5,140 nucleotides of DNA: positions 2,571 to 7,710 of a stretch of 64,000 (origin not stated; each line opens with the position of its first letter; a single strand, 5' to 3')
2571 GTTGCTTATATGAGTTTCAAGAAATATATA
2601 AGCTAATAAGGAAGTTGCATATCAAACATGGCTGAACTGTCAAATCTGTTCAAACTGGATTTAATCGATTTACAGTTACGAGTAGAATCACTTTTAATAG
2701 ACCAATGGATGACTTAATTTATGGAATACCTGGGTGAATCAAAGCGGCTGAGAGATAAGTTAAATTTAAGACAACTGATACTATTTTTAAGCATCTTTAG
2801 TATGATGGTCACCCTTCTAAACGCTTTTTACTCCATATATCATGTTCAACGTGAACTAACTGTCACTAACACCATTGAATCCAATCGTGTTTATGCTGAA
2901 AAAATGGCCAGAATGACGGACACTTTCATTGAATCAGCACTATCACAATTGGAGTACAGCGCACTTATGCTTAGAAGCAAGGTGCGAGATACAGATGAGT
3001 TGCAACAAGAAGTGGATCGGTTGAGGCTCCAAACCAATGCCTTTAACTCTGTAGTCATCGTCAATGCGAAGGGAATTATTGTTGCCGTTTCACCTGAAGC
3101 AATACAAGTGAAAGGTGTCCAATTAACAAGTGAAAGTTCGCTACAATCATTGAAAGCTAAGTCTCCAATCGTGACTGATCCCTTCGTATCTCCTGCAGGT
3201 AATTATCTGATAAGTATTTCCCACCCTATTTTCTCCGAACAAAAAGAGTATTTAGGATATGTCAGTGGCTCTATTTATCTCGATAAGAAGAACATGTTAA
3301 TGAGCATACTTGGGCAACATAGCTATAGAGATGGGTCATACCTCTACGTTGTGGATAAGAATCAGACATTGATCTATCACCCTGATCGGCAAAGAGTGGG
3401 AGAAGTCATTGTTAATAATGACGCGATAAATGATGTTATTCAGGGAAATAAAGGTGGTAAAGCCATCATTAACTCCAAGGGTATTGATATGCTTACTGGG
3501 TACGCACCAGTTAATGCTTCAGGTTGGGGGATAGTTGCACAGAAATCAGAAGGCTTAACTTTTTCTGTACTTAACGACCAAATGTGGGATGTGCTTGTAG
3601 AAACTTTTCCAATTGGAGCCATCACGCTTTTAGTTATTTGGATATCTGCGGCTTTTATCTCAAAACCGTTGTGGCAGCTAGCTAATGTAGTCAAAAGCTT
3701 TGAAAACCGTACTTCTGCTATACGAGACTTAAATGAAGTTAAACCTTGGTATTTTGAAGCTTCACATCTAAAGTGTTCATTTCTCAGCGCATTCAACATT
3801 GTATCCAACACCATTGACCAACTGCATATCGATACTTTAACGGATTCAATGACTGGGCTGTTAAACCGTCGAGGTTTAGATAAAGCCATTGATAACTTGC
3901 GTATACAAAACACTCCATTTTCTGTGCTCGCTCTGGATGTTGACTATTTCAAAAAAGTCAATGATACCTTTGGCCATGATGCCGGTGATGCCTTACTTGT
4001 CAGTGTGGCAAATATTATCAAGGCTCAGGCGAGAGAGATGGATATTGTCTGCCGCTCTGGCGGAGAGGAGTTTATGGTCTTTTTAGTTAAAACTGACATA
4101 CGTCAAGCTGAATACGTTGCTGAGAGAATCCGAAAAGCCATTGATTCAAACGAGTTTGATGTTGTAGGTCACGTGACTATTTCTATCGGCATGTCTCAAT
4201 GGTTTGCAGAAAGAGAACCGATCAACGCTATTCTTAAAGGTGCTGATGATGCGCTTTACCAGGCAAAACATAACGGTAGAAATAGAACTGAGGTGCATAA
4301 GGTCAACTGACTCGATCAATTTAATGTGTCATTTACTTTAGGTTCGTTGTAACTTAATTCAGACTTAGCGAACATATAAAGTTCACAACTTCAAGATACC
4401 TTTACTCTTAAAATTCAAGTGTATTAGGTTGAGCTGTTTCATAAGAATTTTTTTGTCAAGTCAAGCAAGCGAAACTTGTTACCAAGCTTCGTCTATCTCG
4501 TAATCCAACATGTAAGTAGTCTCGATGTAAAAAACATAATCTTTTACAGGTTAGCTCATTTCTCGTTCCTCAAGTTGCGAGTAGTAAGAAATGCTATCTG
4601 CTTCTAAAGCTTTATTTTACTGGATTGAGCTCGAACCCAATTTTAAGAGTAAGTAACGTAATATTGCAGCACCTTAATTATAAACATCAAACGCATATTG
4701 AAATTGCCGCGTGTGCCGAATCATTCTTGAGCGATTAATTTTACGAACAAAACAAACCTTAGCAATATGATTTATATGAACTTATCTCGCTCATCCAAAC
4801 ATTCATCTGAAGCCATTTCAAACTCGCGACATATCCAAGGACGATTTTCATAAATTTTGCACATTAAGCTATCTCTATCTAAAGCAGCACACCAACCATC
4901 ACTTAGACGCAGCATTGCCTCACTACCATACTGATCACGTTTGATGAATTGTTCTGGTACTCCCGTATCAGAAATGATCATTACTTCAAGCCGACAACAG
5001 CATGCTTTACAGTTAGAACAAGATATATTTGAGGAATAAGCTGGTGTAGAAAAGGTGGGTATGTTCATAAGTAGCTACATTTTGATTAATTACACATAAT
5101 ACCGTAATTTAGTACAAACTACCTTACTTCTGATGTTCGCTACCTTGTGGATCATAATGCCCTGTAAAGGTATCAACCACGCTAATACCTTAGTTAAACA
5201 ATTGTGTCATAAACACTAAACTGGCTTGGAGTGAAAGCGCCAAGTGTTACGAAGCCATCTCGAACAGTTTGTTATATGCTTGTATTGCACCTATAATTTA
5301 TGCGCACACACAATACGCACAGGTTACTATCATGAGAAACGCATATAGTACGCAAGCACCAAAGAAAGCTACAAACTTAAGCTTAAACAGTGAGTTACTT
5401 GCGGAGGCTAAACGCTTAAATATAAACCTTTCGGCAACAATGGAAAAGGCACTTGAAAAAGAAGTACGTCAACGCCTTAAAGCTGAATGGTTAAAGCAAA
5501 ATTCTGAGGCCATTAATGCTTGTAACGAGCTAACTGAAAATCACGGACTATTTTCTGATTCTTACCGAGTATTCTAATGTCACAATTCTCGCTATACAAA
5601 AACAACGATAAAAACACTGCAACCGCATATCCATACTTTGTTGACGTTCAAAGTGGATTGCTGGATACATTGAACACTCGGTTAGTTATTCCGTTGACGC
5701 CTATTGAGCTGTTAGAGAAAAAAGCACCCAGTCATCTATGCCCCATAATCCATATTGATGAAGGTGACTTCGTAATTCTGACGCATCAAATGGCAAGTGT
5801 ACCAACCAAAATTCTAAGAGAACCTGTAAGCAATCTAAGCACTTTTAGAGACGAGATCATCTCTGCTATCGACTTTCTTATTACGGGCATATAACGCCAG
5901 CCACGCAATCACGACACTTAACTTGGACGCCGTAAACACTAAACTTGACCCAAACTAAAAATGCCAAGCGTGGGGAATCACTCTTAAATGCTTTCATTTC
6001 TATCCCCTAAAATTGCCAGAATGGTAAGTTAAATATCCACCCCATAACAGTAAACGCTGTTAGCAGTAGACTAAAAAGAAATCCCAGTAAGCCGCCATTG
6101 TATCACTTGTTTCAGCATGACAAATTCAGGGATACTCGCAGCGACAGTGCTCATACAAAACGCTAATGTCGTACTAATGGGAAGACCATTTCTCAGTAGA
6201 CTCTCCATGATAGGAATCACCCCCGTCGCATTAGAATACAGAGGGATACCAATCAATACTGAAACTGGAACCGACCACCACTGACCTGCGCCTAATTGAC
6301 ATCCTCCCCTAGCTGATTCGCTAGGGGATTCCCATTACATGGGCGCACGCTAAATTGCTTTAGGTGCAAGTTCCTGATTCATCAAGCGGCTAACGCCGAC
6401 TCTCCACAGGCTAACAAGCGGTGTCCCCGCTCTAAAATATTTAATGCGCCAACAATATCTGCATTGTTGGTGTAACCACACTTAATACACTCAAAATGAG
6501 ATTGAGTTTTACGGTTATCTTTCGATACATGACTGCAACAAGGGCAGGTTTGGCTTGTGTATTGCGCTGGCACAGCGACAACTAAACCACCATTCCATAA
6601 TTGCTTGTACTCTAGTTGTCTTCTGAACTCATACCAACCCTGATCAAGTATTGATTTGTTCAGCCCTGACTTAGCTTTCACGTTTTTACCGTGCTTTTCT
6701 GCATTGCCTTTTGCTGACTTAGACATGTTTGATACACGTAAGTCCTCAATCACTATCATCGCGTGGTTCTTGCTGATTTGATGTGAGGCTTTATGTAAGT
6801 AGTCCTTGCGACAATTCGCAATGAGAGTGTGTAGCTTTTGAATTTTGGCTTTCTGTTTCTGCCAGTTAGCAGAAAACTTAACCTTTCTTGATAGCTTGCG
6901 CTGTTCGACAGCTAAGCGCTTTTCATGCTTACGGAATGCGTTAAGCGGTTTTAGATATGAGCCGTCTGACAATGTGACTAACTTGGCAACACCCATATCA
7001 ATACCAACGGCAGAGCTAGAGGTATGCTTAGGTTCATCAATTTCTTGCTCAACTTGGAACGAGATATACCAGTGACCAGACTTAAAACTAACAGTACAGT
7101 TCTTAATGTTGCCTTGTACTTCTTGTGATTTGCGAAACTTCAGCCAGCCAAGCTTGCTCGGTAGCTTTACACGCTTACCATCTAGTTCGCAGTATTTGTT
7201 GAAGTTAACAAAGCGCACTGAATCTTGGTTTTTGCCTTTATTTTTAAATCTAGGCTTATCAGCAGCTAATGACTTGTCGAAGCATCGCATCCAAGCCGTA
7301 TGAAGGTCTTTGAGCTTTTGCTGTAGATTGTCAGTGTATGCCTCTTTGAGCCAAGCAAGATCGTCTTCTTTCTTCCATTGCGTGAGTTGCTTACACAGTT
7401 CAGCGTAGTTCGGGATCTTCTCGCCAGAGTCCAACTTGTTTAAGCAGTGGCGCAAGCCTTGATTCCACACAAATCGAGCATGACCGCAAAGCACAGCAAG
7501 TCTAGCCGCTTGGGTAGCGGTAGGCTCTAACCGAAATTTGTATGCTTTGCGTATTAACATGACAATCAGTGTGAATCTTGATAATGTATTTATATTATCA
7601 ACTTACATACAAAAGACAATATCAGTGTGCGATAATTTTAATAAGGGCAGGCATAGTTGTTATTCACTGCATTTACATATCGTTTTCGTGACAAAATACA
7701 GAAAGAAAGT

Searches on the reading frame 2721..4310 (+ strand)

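Call 71: search_protein_families(library=pfam, proteins=[window:2721-4310:+], max_evalue=0.00001)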
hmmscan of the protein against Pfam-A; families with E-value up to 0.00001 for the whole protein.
window:2721-4310:+ (529 aa): 4 families
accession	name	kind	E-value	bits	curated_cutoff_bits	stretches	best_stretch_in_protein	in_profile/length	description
PF00990.26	GGDEF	-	8.2e-41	139.9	23.8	1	373-522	2-161/161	Diguanylate cyclase, GGDEF domain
PF02743.24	dCache_1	-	3.2e-16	60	45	1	51-273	3-239/240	Cache domain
PF22309.2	HK-GC-Chemotax_sensor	-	2.5e-10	41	27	1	80-182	13-117/122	HK/GC/Chemotaxis protein-like, sensor domain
PF17203.10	sCache_3_2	-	6.1e-07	30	28.4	0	204-273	52-120/140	Single cache domain 3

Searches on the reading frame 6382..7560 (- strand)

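Call 71: search_protein_families(library=pfam, proteins=[window:6382-7560:-], max_evalue=0.00001)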
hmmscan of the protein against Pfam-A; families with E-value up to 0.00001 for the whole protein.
window:6382-7560:- (392 aa): 3 families
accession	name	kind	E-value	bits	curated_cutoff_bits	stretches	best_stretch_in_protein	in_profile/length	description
PF01385.25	OrfB_IS605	-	4.2e-32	111.3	30.5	1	167-282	1-119/120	Probable transposase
PF07282.18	Cas12f1-like_TNB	-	1.3e-22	80.1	26.3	1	309-375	1-60/60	Cas12f1-like, TNB domain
PF12323.14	HTH_OrfB_IS605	-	1.4e-13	50.5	21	1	1-45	1-44/47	Helix-turn-helix domain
